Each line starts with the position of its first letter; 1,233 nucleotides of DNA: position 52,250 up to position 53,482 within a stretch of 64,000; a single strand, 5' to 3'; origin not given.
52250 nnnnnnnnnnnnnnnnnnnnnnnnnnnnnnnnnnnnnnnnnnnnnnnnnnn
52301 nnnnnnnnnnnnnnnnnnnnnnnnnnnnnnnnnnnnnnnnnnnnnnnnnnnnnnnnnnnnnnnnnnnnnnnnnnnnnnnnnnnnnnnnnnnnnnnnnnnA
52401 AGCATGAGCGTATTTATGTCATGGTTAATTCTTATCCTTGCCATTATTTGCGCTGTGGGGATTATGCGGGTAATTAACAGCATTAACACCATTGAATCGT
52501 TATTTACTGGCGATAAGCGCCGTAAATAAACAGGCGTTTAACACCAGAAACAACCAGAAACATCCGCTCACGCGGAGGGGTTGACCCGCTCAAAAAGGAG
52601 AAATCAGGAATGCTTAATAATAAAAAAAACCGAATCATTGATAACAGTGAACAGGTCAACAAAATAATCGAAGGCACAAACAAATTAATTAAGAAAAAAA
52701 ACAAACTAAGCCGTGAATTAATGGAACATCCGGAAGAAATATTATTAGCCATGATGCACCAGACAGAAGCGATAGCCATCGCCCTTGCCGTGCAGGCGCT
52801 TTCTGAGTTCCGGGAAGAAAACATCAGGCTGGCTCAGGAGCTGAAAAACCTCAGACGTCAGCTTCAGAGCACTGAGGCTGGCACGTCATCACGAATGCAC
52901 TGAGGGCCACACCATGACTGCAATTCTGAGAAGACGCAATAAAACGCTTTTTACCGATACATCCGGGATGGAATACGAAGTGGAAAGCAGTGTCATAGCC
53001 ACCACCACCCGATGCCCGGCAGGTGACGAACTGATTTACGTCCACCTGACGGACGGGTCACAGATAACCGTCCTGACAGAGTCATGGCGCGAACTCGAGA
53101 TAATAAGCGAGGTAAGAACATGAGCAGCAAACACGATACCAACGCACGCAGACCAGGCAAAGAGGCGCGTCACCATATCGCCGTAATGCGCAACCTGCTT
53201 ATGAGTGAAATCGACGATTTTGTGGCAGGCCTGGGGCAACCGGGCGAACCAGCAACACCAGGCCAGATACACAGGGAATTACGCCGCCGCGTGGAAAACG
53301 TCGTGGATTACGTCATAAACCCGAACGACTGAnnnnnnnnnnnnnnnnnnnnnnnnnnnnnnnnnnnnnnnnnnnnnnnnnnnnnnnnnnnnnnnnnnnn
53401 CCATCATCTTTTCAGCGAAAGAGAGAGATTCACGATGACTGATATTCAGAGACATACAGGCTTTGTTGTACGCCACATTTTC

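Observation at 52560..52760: AT-rich stretch within the early operon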

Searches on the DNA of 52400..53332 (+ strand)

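Call 4: search_dna_similar(query=window:52400-53000:+, collection=phages, mode=distant, max_rows=30)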
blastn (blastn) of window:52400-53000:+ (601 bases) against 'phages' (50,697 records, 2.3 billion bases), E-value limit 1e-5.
No match.

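Call 5: search_dna_similar(query=window:52400-53000:+, collection=ecoli_genomes, mode=near, max_rows=20)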
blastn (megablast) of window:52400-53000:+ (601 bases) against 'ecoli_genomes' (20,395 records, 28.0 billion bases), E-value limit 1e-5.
Records with a match: 26; places in all: 28; records where one place covers at least 80% of the query: 24.
Genomes with a match: 26 of 5426; with a place that covers at least 80% of the query: 24. Places per genome that has any: lowest 1, median 1, highest 2. On chromosomes: 28 places; on plasmids: 0.
Best place of each record, by identity: >=99% 24; 95-99% 2.
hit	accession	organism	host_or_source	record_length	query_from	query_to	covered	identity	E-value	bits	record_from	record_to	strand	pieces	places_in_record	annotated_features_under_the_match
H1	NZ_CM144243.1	Escherichia coli strain DG341-1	chicken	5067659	1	601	100%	100.0%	0e+0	1110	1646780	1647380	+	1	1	hypothetical protein (x2) | DUF4754 family protein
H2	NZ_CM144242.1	Escherichia coli strain DG342-2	chicken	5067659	1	601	100%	100.0%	0e+0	1110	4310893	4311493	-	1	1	hypothetical protein (x2) | DUF4754 family protein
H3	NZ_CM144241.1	Escherichia coli strain DG343-1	chicken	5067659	1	601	100%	100.0%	0e+0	1110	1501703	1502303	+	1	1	hypothetical protein (x2) | DUF4754 family protein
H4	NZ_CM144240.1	Escherichia coli strain DG351-2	chicken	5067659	1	601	100%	100.0%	0e+0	1110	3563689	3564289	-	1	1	hypothetical protein (x2) | DUF4754 family protein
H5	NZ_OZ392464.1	Escherichia coli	Gallus gallus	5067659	1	601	100%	100.0%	0e+0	1110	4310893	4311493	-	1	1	hypothetical protein (x2) | DUF4754 family protein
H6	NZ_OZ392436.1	Escherichia coli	Gallus gallus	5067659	1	601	100%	100.0%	0e+0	1110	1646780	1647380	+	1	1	hypothetical protein (x2) | DUF4754 family protein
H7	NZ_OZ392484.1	Escherichia coli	Gallus gallus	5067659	1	601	100%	100.0%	0e+0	1110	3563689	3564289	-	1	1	hypothetical protein (x2) | DUF4754 family protein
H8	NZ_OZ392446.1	Escherichia coli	Gallus gallus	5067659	1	601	100%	100.0%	0e+0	1110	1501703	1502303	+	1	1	hypothetical protein (x2) | DUF4754 family protein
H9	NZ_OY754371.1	Escherichia coli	-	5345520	1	601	100%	100.0%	0e+0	1110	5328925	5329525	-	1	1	hypothetical protein (x2) | DUF4754 family protein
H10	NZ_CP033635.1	Escherichia coli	chicken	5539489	1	601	100%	99.7%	0e+0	1099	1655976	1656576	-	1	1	hypothetical protein (x3) | DUF4754 family protein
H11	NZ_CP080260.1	Escherichia coli strain 135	Chicken fecal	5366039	1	601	100%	99.7%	0e+0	1099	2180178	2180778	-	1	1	hypothetical protein (x3) | DUF4754 family protein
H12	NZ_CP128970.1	Escherichia coli strain TUM1886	missing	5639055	1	601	100%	99.7%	0e+0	1099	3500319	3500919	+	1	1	hypothetical protein (x3) | DUF4754 family protein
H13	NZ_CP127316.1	Escherichia coli strain Ch1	Gallus gallus domesticus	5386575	1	601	100%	99.7%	0e+0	1099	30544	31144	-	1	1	hypothetical protein (x3) | DUF4754 family protein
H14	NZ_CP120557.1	Escherichia coli strain B771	Homo sapiens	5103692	1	601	100%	99.7%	0e+0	1099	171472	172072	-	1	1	hypothetical protein (x3) | DUF4754 family protein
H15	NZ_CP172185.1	Escherichia coli strain GF60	chicken meat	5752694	1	601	100%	99.7%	0e+0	1099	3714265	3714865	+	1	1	hypothetical protein (x3) | DUF4754 family protein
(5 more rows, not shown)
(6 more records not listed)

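Call 7: get_annotated_region(hit=H10, flank=8000)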
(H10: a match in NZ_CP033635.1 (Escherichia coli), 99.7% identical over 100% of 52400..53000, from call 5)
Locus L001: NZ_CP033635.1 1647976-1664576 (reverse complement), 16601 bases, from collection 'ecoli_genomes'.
description: Escherichia coli isolate ECCNB12-2 chromosome, complete genome
organism: Escherichia coli (NCBI taxid 562)
replicon: chromosome; assembly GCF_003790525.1
host: -; source: chicken; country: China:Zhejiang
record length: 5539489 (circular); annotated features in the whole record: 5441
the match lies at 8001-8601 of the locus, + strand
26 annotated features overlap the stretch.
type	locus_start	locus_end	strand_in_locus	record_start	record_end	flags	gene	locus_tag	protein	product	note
CDS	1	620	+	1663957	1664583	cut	ycaC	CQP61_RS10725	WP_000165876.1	isochorismate family cysteine hydrolase YcaC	-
CDS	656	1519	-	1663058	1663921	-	dmsC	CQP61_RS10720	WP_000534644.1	dimethyl sulfoxide reductase anchor subunit DmsC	-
CDS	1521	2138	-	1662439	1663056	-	dmsB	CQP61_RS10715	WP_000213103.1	dimethylsulfoxide reductase iron-sulfur subunit DmsB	-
CDS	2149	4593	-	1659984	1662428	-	dmsA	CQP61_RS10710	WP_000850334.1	dimethylsulfoxide reductase subunit A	-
CDS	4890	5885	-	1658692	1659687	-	-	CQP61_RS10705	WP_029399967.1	phage integrase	-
CDS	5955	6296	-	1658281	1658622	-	-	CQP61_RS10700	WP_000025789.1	helix-turn-helix domain-containing protein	-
CDS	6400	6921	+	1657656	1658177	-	-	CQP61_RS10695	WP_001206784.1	Cox family DNA-binding protein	-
CDS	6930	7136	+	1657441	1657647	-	-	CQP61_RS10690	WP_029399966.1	hypothetical protein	-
CDS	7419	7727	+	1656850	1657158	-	-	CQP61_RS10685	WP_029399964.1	DUF4761 family protein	-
CDS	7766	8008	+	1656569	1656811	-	-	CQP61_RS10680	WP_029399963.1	DUF4754 family protein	-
CDS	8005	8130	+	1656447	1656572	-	-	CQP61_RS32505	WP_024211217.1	hypothetical protein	-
CDS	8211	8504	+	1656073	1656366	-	-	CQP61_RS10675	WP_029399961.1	hypothetical protein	-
CDS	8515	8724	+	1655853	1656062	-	-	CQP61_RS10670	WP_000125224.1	hypothetical protein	-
CDS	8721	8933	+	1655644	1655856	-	-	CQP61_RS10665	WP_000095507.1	hypothetical protein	-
CDS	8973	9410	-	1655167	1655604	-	-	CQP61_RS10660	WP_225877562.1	hypothetical protein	-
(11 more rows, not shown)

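Call 23: search_dna_similar(query=window:52530-52913:+, collection=ecoli_genomes, mode=distant, max_rows=60, max_evalue=0.01)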
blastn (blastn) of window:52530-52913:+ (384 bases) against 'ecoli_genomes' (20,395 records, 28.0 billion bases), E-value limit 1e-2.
Records with a match: 26; places in all: 28; records where one place covers at least 80% of the query: 24.
Genomes with a match: 26 of 5426; with a place that covers at least 80% of the query: 24. Places per genome that has any: lowest 1, median 1, highest 2. On chromosomes: 28 places; on plasmids: 0.
Best place of each record, by identity: >=99% 24; 95-99% 2.
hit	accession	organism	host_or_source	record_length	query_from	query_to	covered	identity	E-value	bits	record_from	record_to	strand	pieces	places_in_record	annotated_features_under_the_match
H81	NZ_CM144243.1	Escherichia coli strain DG341-1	chicken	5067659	1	384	100%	100.0%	0e+0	693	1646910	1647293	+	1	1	hypothetical protein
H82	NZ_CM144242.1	Escherichia coli strain DG342-2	chicken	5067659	1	384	100%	100.0%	0e+0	693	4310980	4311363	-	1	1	hypothetical protein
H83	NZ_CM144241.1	Escherichia coli strain DG343-1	chicken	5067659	1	384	100%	100.0%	0e+0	693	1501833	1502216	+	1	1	hypothetical protein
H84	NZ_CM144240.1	Escherichia coli strain DG351-2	chicken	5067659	1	384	100%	100.0%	0e+0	693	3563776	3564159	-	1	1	hypothetical protein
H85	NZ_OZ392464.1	Escherichia coli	Gallus gallus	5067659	1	384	100%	100.0%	0e+0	693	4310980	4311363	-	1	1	hypothetical protein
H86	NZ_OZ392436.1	Escherichia coli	Gallus gallus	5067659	1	384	100%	100.0%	0e+0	693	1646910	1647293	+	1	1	hypothetical protein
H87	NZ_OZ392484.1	Escherichia coli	Gallus gallus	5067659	1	384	100%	100.0%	0e+0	693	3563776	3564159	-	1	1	hypothetical protein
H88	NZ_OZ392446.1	Escherichia coli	Gallus gallus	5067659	1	384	100%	100.0%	0e+0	693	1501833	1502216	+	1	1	hypothetical protein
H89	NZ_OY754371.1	Escherichia coli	-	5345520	1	384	100%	100.0%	0e+0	693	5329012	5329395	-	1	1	hypothetical protein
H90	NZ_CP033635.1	Escherichia coli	chicken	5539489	1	384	100%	99.7%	0e+0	689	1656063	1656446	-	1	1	hypothetical protein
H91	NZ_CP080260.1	Escherichia coli strain 135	Chicken fecal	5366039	1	384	100%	99.7%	0e+0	689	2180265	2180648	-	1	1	hypothetical protein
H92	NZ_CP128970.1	Escherichia coli strain TUM1886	missing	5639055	1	384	100%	99.7%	0e+0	689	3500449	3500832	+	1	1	hypothetical protein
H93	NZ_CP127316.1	Escherichia coli strain Ch1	Gallus gallus domesticus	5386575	1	384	100%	99.7%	0e+0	689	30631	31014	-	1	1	hypothetical protein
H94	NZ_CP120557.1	Escherichia coli strain B771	Homo sapiens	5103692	1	384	100%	99.7%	0e+0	689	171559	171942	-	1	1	hypothetical protein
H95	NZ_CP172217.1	Escherichia coli strain GF4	chicken meat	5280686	1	384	100%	99.7%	0e+0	689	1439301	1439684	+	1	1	hypothetical protein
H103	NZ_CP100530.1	Escherichia coli strain LH10-b-1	Gallus gallus domesticus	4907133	1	384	100%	98.2%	0e+0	673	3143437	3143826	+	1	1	hypothetical protein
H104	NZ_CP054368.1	Escherichia coli strain SCU-115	Homo sapiens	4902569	1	384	100%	96.9%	0e+0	644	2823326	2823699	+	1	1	hypothetical protein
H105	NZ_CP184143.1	Escherichia coli strain F11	Homo sapiens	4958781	177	384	54%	99.5%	2e-99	371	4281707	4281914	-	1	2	hypothetical protein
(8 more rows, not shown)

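Call 24: get_annotated_region(hit=H105, flank=4000)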
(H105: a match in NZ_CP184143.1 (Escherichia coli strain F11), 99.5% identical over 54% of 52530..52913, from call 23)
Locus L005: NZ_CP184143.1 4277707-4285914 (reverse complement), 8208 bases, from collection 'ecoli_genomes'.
description: Escherichia coli strain F11 chromosome, complete genome
organism: Escherichia coli strain F11 (NCBI taxid 562)
replicon: chromosome; assembly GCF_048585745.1
host: Homo sapiens; source: urine; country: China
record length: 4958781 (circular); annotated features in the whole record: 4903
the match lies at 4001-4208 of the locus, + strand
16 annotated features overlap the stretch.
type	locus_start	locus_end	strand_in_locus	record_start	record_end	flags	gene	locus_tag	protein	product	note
CDS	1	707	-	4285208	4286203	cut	-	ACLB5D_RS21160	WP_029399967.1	tyrosine-type recombinase/integrase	-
CDS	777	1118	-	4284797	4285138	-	-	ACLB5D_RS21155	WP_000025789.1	helix-turn-helix domain-containing protein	-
CDS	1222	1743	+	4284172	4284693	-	-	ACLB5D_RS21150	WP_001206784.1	Cox family DNA-binding protein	-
CDS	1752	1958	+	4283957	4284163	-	-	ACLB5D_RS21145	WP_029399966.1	hypothetical protein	-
CDS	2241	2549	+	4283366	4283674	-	-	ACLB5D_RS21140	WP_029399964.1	DUF4761 family protein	-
CDS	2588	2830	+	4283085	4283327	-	-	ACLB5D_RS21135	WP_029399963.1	DUF4754 family protein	-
CDS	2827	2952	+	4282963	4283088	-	-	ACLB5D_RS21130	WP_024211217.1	hypothetical protein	-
CDS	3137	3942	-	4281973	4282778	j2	-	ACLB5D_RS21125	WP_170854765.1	IS5 family transposase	programmed frameshift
CDS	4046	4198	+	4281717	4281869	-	-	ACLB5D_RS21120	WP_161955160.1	hypothetical protein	-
CDS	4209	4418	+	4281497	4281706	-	-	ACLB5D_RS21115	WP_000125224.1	hypothetical protein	-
CDS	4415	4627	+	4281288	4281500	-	-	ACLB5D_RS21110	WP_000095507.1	hypothetical protein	-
CDS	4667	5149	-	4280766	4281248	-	-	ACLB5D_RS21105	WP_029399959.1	hypothetical protein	-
CDS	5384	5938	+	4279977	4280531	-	-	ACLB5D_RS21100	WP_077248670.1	DNA-binding protein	-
CDS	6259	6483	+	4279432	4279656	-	-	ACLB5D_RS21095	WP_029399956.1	hypothetical protein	-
CDS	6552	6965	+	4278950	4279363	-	-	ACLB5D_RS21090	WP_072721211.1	hypothetical protein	-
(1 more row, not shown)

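Call 25: get_annotated_region(hit=H104, flank=3000)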
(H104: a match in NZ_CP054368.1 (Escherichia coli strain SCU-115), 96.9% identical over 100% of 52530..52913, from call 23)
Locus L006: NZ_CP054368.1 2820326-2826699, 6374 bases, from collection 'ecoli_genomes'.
description: Escherichia coli strain SCU-115 chromosome, complete genome
organism: Escherichia coli strain SCU-115 (NCBI taxid 562)
replicon: chromosome; assembly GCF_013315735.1
host: Homo sapiens; source: rectal swab from healthy college student; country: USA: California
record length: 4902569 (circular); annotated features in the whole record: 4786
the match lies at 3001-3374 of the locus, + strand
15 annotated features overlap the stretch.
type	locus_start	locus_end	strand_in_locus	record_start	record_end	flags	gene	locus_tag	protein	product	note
CDS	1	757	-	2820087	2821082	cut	-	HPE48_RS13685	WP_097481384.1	phage integrase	-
CDS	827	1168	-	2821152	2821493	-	-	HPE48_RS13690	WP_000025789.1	helix-turn-helix domain-containing protein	-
CDS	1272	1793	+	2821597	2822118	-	-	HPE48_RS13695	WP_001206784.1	Cox family DNA-binding protein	-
CDS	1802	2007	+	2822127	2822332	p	-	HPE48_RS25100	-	hypothetical protein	frameshifted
CDS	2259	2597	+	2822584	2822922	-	-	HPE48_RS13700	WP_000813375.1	DUF4761 family protein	-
CDS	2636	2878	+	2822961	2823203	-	-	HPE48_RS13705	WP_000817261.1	DUF4754 family protein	-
CDS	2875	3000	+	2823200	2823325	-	-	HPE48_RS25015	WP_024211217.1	hypothetical protein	-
CDS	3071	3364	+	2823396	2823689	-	-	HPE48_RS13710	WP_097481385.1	hypothetical protein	-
CDS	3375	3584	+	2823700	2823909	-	-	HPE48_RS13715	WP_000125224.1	hypothetical protein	-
CDS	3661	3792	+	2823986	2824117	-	-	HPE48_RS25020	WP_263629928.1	hypothetical protein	-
CDS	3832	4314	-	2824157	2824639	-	-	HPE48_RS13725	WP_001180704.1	hypothetical protein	-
CDS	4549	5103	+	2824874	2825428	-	-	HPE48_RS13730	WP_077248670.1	DNA-binding protein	-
CDS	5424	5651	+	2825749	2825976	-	-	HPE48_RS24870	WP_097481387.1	derepression protein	-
CDS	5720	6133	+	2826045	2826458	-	-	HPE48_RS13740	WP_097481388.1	hypothetical protein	-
CDS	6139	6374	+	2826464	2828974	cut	-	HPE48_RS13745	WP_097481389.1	replication endonuclease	-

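Call 26: get_annotated_region(hit=H103, flank=3000)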
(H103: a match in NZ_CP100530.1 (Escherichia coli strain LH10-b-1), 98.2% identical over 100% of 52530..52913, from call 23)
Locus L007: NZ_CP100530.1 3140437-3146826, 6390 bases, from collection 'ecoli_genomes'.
description: Escherichia coli strain LH10-b-1 chromosome, complete genome
organism: Escherichia coli strain LH10-b-1 (NCBI taxid 562)
replicon: chromosome; assembly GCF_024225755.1
host: Gallus gallus domesticus; source: pooled poultry feces; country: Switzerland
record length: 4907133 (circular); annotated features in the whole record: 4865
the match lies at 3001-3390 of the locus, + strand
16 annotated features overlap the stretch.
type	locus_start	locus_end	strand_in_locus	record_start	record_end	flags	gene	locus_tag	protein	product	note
CDS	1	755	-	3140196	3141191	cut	-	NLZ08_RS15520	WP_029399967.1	phage integrase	-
CDS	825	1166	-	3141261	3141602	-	-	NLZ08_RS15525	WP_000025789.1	helix-turn-helix domain-containing protein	-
CDS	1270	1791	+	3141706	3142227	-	-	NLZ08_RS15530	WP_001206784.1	Cox family DNA-binding protein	-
CDS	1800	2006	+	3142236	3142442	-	-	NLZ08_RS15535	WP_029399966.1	hypothetical protein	-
CDS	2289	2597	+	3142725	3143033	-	-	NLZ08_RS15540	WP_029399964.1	DUF4761 family protein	-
CDS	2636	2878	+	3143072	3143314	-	-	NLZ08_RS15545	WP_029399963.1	DUF4754 family protein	-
CDS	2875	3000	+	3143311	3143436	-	-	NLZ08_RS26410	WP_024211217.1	hypothetical protein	-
CDS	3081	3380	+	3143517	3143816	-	-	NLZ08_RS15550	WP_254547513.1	hypothetical protein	-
CDS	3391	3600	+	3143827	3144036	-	-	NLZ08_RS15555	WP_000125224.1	hypothetical protein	-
CDS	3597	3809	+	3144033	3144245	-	-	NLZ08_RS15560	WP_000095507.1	hypothetical protein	-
CDS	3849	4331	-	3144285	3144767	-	-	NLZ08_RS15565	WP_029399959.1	hypothetical protein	-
CDS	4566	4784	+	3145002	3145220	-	-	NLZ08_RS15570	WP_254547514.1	DNA-binding protein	-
CDS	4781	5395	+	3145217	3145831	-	-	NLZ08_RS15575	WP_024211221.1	phage virion morphogenesis protein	-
CDS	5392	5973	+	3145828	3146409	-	-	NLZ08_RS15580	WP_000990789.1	phage baseplate assembly protein V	-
CDS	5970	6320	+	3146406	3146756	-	-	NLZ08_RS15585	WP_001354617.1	GPW/gp25 family protein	-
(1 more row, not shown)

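Call 30: search_dna_similar(query=window:52530-52913:+, collection=plasmids, mode=distant, max_evalue=0.01)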
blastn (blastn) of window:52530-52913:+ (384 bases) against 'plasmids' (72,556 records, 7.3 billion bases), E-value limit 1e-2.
No match.
